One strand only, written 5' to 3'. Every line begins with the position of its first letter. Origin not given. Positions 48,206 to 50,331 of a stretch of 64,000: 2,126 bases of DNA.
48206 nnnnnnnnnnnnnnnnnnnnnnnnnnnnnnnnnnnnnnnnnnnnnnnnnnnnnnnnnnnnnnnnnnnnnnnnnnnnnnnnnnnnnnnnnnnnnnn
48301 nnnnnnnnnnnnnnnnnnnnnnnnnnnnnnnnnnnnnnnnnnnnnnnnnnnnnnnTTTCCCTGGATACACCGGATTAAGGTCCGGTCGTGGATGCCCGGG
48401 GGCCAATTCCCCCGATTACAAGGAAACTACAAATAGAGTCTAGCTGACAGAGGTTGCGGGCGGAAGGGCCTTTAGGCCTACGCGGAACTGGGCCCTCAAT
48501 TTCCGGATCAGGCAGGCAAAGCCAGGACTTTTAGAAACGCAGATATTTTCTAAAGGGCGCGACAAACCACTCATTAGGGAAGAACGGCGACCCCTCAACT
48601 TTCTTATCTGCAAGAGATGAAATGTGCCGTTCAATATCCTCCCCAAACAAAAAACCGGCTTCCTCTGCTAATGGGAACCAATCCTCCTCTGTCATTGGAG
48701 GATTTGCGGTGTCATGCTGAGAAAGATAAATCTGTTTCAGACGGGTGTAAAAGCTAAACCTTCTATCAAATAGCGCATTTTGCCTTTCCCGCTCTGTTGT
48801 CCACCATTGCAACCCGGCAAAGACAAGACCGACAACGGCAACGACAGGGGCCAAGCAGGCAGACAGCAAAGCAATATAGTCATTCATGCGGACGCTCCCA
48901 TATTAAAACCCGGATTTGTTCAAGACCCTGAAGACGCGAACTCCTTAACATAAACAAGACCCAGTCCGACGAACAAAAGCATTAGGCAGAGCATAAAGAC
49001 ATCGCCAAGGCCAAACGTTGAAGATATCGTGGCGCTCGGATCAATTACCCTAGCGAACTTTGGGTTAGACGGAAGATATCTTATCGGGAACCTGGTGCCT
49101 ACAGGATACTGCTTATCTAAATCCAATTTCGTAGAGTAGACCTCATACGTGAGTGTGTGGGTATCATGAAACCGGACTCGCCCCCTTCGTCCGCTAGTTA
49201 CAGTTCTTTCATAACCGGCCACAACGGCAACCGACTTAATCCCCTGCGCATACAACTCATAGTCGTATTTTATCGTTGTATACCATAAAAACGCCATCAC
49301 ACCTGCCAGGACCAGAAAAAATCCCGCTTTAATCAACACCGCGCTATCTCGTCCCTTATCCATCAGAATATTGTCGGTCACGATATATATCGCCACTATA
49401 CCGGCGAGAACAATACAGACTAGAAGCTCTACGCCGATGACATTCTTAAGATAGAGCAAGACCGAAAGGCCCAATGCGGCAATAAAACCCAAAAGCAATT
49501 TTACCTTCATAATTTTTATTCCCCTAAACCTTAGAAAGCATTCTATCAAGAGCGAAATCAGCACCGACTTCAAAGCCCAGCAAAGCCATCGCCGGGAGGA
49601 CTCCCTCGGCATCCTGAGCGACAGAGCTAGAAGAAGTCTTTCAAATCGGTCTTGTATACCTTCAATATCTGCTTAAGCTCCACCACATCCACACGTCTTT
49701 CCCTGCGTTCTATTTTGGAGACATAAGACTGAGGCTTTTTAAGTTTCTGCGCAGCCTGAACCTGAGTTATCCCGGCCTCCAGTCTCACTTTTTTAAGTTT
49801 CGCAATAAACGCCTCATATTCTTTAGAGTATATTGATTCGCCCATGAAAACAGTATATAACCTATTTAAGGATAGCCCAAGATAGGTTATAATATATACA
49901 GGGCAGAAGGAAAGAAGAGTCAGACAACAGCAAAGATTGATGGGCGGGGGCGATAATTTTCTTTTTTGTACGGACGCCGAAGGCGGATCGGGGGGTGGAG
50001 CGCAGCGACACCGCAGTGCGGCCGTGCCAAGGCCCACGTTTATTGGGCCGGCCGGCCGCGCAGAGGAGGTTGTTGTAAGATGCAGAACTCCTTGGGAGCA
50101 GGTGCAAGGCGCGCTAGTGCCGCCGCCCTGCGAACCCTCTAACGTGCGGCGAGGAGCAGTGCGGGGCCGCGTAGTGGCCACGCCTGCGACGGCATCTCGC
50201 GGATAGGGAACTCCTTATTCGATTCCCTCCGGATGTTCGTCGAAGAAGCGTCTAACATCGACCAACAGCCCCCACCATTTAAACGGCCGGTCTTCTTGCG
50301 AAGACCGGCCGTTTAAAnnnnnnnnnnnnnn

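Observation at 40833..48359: Island-borne candidate peptide-signalling circuit: rSAM/SPASM enzyme, secreted 60-aa peptide, orphan SBP, hybrid HK, DHp mini-protein, sigma54 activator and a sigma54-driven Cys-rich output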

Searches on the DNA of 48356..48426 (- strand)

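Call 51: build_rna_model(alignment_id=A2, structure=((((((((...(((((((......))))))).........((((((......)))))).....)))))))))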
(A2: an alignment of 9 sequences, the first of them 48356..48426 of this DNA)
Model R1 built from alignment A2 (9 sequences, 71 columns); structure: as given.
model positions 71; base pairs 21; branch points 1; effective number of sequences 2.02; information 0.794 bits per position. Calibrated on 0.2 Mb of random sequence (short: E-values are rough).
structure used (alignment columns):
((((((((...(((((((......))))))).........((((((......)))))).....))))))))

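Call 52: search_with_rna_model(model_id=R1, sources=[window, L001, L002, L003, L004, L005, L006, L007, L008, L009, L010, L011, L012, L013, L081, L082, L083, L161, L162, L163, L164, L165, L166, L167, L168, L169, L170], max_evalue=10)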
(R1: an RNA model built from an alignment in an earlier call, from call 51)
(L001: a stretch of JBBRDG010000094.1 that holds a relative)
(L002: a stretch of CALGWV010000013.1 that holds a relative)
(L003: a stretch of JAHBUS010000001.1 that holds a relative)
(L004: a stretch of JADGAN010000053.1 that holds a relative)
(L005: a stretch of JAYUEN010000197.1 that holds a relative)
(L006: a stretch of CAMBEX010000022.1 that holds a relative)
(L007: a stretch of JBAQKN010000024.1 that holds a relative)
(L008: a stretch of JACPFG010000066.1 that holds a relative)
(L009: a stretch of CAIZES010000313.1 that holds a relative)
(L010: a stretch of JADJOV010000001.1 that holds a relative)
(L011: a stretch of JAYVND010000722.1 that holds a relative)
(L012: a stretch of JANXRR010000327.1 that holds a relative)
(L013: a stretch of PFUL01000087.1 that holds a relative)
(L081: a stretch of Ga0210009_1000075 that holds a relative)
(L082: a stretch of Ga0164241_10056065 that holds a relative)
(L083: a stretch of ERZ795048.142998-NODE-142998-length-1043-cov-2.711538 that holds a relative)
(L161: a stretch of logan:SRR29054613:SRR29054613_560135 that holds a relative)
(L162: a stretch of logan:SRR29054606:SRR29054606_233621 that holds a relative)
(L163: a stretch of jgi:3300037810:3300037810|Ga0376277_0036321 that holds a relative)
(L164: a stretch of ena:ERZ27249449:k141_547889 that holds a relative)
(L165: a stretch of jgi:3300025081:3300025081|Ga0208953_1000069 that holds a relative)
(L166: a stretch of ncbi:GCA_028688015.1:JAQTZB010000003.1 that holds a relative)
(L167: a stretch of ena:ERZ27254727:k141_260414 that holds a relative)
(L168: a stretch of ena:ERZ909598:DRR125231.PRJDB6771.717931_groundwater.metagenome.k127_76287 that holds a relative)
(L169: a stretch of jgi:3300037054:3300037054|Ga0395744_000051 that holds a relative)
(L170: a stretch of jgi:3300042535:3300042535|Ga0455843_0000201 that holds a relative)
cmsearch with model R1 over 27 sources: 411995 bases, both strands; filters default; matches with E-value up to 10: 16.
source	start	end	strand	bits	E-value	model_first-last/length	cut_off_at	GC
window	48356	48426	-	96.6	5.6e-22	1-71/71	no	0.56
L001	961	1031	+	96.4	6.4e-22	1-71/71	no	0.56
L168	9891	9961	+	94.9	1.6e-21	1-71/71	no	0.58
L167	9890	9960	+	94.7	1.8e-21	1-71/71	no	0.49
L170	4043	4113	+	93.9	2.7e-21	1-71/71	no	0.52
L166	17584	17654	-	92.3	7.3e-21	1-71/71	no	0.55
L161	1879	1949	+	88.1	9.3e-20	1-71/71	no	0.54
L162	3427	3497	+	88.1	9.3e-20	1-71/71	no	0.54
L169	9709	9779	+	81.8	4e-18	1-71/71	no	0.66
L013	9832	9902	+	77.1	6.9e-17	1-71/71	no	0.58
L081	9832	9902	+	77.1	6.9e-17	1-71/71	no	0.58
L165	1765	1835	+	44.6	2e-08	1-71/71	no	0.52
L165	9881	9951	+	43.8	3.2e-08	1-71/71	no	0.49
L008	977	1030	-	15.2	0.91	1-71/71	no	0.69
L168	8932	8986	-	14.4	1.5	1-71/71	no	0.76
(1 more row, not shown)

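Call 91: search_with_rna_model(model_id=R1, source=L171, max_evalue=1)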
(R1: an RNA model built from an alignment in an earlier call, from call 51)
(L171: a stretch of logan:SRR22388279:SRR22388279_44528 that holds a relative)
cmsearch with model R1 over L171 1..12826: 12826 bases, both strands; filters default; matches with E-value up to 1: 1.
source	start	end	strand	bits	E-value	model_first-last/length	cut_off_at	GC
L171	1478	1548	+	92.3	2.3e-22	1-71/71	no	0.59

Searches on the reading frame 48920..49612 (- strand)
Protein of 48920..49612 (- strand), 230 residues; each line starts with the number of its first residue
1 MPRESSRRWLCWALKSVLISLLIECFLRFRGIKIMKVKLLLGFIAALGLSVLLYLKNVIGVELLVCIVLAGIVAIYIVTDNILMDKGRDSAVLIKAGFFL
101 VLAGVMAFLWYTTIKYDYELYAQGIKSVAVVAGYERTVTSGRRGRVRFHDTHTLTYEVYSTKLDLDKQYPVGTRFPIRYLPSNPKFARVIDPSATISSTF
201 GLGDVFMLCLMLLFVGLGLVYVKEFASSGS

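Call 3: search_protein_families(library=pfam, proteins=[window:48920-49612:-], max_evalue=0.01)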
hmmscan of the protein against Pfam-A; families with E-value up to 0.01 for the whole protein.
window:48920-49612:- (230 aa): 1 family
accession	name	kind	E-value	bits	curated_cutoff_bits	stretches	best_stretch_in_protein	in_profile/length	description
PF12158.14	DUF3592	-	0.00024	22.1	25.3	1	146-191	27-81/84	Domain of unknown function (DUF3592)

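Call 4: search_protein_families(library=ncbifam, proteins=[window:48920-49612:-], max_evalue=0.01)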
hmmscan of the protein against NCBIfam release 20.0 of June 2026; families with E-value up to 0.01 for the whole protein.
window:48920-49612:- (230 aa): 1 family
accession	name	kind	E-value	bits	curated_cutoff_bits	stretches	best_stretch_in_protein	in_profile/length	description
NF009521.0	PRK12882.1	equivalog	0.0041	16.4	296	1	44-104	212-272/280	geranylgeranylglycerol-phosphate geranylgeranyltransferase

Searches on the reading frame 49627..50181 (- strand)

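Call 69: search_protein_families(library=pfam, proteins=[window:49627-50181:-], max_evalue=0.1)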
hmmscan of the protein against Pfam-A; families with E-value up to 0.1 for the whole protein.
window:49627-50181:- (184 aa): 5 families
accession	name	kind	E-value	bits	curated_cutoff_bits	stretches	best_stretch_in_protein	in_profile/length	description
PF01381.28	HTH_3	-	1e-11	45.1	23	1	129-182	1-54/55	Helix-turn-helix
PF13560.12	HTH_31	-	7.7e-08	33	27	1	127-179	4-57/64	Helix-turn-helix domain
PF13413.12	HTH_25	-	0.015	15.5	24.6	1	129-159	2-32/62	Helix-turn-helix domain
PF04545.22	Sigma70_r4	-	0.022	14.7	24.1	1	133-160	16-43/50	Sigma-70, region 4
PF22941.1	TADA2A-like_3rd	-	0.038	14.6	27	1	118-179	15-73/77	Transcriptional adapter 2-alpha-like domain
